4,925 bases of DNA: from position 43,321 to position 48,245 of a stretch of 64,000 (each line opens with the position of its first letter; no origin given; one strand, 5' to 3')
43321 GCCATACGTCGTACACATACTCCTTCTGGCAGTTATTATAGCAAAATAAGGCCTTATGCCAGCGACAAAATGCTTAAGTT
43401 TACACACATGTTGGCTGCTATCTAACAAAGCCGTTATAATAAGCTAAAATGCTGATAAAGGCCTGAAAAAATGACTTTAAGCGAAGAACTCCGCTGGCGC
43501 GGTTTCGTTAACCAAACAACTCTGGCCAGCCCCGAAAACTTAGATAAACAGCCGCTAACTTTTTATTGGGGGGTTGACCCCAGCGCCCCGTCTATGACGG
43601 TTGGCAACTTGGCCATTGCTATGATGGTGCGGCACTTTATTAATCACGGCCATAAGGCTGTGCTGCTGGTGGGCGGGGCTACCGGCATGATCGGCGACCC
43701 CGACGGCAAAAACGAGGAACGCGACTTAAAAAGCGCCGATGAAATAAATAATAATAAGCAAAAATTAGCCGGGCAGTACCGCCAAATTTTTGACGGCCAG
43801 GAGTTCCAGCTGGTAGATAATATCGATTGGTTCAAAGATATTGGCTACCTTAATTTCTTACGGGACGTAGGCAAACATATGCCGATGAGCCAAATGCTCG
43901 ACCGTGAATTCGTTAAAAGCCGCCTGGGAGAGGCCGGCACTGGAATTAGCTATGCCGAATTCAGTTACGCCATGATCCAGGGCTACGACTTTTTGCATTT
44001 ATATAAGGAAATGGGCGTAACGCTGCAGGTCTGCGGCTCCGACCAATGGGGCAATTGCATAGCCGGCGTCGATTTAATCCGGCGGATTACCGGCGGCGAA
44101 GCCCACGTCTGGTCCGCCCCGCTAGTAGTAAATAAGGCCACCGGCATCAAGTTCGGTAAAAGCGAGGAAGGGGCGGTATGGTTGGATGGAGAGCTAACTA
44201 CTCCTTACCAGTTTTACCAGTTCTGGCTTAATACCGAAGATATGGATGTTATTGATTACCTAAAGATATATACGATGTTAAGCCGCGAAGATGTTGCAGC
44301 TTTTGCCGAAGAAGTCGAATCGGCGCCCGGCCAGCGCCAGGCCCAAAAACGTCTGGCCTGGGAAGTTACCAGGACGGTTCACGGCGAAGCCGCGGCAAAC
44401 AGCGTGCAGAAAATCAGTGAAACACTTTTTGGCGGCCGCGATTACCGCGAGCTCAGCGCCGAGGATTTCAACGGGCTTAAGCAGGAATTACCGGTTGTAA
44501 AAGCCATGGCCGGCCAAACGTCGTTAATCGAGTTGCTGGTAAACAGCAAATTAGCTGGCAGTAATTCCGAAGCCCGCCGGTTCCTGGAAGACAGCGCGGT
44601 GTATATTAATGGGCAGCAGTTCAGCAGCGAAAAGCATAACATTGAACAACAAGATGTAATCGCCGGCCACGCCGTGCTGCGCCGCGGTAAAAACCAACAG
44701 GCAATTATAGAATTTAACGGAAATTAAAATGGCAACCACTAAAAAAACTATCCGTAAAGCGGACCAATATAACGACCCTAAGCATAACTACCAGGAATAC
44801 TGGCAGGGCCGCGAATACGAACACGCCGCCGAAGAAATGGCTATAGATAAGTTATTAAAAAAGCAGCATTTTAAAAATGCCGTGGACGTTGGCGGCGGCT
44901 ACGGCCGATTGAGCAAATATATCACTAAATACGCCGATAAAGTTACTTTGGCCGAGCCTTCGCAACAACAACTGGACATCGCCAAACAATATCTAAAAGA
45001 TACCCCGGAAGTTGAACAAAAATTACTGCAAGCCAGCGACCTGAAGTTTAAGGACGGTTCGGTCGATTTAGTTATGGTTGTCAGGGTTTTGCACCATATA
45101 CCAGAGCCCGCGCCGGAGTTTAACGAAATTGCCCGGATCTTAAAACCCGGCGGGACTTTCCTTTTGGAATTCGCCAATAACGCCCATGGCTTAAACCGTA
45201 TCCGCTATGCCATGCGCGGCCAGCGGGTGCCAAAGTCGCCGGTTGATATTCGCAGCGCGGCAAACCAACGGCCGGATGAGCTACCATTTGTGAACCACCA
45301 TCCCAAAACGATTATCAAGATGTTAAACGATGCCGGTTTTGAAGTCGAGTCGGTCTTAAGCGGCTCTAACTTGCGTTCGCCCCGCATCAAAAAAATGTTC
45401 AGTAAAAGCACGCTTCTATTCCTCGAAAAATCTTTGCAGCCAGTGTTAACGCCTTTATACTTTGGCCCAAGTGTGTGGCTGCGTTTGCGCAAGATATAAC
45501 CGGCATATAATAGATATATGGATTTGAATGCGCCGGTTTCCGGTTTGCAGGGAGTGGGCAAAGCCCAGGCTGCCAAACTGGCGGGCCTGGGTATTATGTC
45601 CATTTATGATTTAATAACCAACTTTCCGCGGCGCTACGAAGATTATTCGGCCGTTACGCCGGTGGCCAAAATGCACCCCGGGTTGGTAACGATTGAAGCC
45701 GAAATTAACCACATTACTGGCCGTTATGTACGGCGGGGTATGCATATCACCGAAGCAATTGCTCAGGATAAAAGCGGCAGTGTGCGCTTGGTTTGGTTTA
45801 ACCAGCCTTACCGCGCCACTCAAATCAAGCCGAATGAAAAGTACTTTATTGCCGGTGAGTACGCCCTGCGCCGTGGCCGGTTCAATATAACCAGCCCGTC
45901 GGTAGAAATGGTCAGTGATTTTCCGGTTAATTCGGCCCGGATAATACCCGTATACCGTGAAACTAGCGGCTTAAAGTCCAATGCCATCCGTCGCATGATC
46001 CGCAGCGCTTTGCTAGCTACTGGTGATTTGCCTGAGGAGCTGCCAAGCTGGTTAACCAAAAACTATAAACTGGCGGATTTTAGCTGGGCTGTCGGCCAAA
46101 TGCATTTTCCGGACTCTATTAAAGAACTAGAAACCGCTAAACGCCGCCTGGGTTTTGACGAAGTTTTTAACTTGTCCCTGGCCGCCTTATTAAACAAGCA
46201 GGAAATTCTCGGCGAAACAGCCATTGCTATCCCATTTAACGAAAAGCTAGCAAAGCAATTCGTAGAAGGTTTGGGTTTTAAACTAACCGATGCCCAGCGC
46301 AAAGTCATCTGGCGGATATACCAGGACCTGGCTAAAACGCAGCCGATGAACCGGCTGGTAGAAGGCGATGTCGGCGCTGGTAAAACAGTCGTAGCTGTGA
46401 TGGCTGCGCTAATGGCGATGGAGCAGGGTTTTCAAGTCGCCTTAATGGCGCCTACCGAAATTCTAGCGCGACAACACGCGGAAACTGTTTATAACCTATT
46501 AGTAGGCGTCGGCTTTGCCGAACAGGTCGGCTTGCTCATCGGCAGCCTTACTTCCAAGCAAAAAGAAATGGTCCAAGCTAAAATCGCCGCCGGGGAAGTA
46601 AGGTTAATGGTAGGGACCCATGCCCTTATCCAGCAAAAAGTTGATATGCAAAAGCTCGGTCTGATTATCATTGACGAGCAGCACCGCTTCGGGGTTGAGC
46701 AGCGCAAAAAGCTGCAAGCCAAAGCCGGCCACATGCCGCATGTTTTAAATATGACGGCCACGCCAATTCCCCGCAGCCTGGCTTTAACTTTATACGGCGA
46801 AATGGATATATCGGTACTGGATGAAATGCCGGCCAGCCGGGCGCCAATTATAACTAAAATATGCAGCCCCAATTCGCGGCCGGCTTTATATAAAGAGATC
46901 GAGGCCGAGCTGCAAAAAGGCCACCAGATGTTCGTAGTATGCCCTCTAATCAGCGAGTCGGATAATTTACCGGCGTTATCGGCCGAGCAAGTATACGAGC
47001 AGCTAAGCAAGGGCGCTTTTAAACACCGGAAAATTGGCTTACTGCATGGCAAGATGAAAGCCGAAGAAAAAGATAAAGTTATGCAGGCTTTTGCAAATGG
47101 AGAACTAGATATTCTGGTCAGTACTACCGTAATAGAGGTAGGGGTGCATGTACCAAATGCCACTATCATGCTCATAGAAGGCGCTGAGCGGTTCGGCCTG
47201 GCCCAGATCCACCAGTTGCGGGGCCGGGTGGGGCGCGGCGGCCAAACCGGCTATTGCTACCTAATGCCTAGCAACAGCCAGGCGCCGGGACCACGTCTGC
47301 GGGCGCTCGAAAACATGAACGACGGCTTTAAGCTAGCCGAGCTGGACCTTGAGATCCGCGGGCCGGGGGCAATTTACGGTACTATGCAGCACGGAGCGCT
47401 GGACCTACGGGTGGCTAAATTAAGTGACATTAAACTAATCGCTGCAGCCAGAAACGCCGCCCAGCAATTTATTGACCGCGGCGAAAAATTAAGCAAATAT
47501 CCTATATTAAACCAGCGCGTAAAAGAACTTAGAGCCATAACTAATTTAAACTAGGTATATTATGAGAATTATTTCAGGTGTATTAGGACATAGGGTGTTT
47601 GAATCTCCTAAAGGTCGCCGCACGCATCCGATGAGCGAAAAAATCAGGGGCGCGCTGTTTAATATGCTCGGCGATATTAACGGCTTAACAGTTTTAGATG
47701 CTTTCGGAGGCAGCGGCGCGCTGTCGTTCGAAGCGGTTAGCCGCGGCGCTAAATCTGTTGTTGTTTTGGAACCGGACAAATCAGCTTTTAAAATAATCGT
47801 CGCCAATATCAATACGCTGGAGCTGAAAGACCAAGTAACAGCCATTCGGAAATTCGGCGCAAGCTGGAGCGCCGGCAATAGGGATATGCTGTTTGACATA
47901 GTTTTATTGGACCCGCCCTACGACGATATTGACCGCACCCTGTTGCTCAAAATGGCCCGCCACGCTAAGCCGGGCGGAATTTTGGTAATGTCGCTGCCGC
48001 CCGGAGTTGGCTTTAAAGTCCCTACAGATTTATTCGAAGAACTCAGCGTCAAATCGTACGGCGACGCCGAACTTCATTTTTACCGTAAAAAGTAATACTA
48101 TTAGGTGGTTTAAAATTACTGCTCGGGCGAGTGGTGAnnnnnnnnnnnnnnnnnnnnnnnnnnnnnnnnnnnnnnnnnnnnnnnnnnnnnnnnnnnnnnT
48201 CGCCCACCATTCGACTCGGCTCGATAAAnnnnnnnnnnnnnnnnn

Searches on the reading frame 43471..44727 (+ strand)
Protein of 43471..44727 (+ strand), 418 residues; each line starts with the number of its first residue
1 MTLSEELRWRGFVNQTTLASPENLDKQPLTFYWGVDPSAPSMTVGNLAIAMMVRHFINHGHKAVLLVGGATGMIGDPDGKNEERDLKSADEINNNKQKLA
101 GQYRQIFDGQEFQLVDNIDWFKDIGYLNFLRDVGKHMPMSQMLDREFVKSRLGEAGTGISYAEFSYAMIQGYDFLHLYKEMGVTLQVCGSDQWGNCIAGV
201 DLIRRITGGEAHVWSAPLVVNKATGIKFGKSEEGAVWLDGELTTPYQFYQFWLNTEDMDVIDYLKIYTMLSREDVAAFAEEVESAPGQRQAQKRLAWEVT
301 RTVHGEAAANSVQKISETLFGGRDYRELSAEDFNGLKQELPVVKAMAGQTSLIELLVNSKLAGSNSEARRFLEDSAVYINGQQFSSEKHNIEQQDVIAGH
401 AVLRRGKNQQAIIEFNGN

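Call 13: search_protein_families(library=ncbifam, proteins=[window:43471-44727:+], max_evalue=1e-10)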
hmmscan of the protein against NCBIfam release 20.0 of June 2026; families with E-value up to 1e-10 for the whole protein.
window:43471-44727:+ (418 aa): 1 family
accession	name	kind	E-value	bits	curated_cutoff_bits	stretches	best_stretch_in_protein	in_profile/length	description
TIGR00234.1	tyrS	equivalog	7.4e-103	344.8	113.8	1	5-415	8-405/406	tyrosine--tRNA ligase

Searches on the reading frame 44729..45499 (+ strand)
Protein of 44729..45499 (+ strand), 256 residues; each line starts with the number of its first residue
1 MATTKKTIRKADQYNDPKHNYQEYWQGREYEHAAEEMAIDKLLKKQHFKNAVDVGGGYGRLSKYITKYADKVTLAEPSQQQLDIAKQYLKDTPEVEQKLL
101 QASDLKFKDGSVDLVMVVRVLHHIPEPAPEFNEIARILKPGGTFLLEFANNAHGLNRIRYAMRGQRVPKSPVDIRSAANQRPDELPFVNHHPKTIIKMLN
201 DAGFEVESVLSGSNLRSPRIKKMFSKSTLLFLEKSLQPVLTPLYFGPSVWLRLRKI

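Call 13: search_protein_families(library=ncbifam, proteins=[window:44729-45499:+], max_evalue=1e-10)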
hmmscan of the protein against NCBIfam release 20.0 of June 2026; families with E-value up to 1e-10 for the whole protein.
window:44729-45499:+ (256 aa): 3 families
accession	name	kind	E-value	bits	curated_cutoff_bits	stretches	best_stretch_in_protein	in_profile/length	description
TIGR01934.1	MenG_MenH_UbiE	subfamily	5.1e-12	45.6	158.35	1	38-153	31-149/223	ubiquinone/menaquinone biosynthesis methyltransferase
NF001244.0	PRK00216.1-5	equivalog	1.5e-11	44.1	216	1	36-154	38-162/236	bifunctional demethylmenaquinone methyltransferase/2-methoxy-6-polyprenyl-1,4-benzoquinol methylase UbiE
NF008264.0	PRK11036.1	equivalog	9.8e-11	41.6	366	0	50-207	47-203/261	tRNA uridine 5-oxyacetic acid(34) methyltransferase CmoM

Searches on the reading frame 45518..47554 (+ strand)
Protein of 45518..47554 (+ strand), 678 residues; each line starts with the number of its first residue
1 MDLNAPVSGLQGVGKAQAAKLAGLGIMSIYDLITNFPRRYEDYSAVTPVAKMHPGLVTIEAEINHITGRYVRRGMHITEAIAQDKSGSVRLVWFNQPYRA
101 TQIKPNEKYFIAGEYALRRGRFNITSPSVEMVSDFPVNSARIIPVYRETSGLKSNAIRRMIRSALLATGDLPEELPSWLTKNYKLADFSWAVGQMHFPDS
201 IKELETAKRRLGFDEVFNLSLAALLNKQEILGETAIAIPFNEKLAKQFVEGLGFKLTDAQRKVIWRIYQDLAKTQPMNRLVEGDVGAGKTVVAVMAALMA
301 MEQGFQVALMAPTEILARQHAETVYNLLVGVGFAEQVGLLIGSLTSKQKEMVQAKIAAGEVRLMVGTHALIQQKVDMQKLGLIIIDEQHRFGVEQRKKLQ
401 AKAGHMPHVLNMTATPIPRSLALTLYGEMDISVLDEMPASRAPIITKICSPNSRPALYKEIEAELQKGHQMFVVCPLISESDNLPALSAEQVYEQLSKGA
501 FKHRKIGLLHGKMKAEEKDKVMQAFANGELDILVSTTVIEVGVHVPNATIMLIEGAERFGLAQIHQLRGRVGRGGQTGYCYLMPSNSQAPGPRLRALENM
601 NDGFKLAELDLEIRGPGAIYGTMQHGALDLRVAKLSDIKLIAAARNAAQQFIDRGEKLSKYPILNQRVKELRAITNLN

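Call 13: search_protein_families(library=ncbifam, proteins=[window:45518-47554:+], max_evalue=1e-10)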
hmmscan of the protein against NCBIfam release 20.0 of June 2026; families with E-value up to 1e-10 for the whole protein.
window:45518-47554:+ (678 aa): 22 families
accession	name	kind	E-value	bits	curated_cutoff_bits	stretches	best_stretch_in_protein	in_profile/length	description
NF008168.0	PRK10917.2-2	equivalog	2.2e-249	829.9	718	1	2-669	108-782/795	ATP-dependent DNA helicase RecG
NF008165.0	PRK10917.1-3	equivalog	3.4e-233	776.1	711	1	2-669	5-679/692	ATP-dependent DNA helicase RecG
TIGR00643.1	recG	equivalog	6.5e-208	692.4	659.4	1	24-648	1-629/629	ATP-dependent DNA helicase RecG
NF008170.0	PRK10917.2-4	equivalog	1.5e-205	684.7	975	1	2-670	128-814/826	ATP-dependent DNA helicase RecG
NF008163.0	PRK10917.1-1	equivalog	8.8e-186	619.2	796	1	4-660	8-676/692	ATP-dependent DNA helicase RecG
NF008166.0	PRK10917.1-4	equivalog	1.8e-173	578.4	864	1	15-657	21-686/705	ATP-dependent DNA helicase RecG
NF008167.0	PRK10917.2-1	equivalog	2.6e-173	578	995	1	13-671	12-732/744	ATP-dependent DNA helicase RecG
NF008164.0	PRK10917.1-2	equivalog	4.1e-170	567.4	785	1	3-659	11-678/704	ATP-dependent DNA helicase RecG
TIGR00580.2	mfd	equivalog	6.7e-112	375.5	800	1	234-628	412-800/907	transcription-repair coupling factor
NF008169.0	PRK10917.2-3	equivalog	1.8e-106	357.1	555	1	15-647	5-602/610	ATP-dependent DNA helicase RecG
NF007966.0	PRK10689.1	equivalog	1.1e-72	245.3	1329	1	240-629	585-968/1148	transcription-repair coupling factor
TIGR01054.1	rgy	equivalog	1.1e-16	59.7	471.7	1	218-387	40-208/1172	reverse gyrase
NF004071.0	PRK05580.2-3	equivalog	2.7e-15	55.4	1105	1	253-407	199-346/735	primosomal protein N'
NF004072.0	PRK05580.2-4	equivalog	1.3e-14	53.4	1030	0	277-397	138-251/648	primosomal protein N'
NF010337.0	PRK13766.1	equivalog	2.5e-14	52.4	610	0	265-416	17-173/781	Hef nuclease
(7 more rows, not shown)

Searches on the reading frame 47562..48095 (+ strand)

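Call 13: search_protein_families(library=ncbifam, proteins=[window:47562-48095:+], max_evalue=1e-10)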
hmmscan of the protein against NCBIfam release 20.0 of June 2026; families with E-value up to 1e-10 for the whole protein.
window:47562-48095:+ (177 aa): 2 families
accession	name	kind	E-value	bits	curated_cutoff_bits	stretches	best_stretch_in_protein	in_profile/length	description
TIGR00095.1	TIGR00095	equivalog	4.7e-32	111.2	117.5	1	2-176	13-193/194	16S rRNA (guanine(966)-N(2))-methyltransferase RsmD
NF008157.0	PRK10909.1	equivalog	3.9e-16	59.4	302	1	1-121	13-132/199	16S rRNA (guanine(966)-N(2))-methyltransferase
